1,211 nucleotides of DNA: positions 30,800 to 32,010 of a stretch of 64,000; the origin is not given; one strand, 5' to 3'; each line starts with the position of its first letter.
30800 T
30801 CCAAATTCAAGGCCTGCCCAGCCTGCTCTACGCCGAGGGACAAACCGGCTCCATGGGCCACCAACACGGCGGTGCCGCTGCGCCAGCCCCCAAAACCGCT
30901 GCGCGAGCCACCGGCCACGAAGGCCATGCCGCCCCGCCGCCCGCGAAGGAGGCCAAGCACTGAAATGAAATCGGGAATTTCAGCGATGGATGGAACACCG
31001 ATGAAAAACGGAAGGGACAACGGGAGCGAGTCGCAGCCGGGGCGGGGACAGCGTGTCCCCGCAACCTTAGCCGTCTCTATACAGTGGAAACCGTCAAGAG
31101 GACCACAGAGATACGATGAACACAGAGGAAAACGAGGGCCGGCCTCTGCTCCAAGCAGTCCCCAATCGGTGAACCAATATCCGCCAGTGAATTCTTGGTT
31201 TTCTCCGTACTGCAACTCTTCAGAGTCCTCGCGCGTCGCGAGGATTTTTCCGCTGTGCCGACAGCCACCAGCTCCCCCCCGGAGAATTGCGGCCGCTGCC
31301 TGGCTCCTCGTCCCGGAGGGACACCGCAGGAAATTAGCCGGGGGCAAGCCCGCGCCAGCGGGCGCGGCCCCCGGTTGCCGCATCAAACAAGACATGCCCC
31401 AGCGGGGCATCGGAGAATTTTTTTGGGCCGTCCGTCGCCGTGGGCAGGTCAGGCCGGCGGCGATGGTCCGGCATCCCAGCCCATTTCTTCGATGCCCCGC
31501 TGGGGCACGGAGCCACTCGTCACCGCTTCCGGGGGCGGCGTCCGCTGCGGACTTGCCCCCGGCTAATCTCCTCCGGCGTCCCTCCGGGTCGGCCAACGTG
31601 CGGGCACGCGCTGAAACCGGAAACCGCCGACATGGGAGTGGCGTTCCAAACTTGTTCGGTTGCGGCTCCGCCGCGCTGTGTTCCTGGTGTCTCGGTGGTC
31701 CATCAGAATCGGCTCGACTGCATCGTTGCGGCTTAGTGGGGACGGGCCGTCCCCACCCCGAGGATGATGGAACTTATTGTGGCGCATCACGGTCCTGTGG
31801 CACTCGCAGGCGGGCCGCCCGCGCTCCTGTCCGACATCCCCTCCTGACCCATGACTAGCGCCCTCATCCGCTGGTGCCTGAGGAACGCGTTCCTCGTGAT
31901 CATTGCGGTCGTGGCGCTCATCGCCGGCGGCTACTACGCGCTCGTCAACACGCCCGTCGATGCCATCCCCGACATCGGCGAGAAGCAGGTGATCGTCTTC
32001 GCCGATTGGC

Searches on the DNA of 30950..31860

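Call 34: search_rna_families(source=window, start=30950, end=31860, threshold=evalue, max_evalue=10)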
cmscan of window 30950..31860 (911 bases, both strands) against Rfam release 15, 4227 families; matches with E-value up to 10: 6.
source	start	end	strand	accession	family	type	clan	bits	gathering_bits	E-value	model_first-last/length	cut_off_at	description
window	31719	31791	-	RF02466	Ms_AS-8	Gene; sRNA;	-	20.3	48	0.18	1-74/74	no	Actinobacteria sRNA Ms_AS-8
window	31528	31566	+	RF01547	TB6Cs1H3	Gene; snRNA; snoRNA; HACA-box;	-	17.2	40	1.7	1-64/64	no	Trypanosomatid snoRNA TB6Cs1H3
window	31341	31365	-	RF02494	Gl_U6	Gene; snRNA; splicing;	-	16.5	100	1.3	70-94/102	no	Giardia U6 spliceosomal RNA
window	31348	31442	-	RF01529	CC3552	Gene; sRNA;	-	15.3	50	8.5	1-106/106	no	Cauldobacter sRNA CC3552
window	30975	31019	+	RF00002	5_8S_rRNA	Gene; rRNA;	CL00112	10.5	42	4.3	1-154/154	no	5.8S ribosomal RNA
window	31574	31646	+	RF01973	H19_2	Gene; lncRNA;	-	10.3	50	9.8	1-69/69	no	H19 conserved region 2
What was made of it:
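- On Known structured RNA (Rfam) or riboswitch leader: Only chance-level hits at E<=10 in 30950-31860 (call 34).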
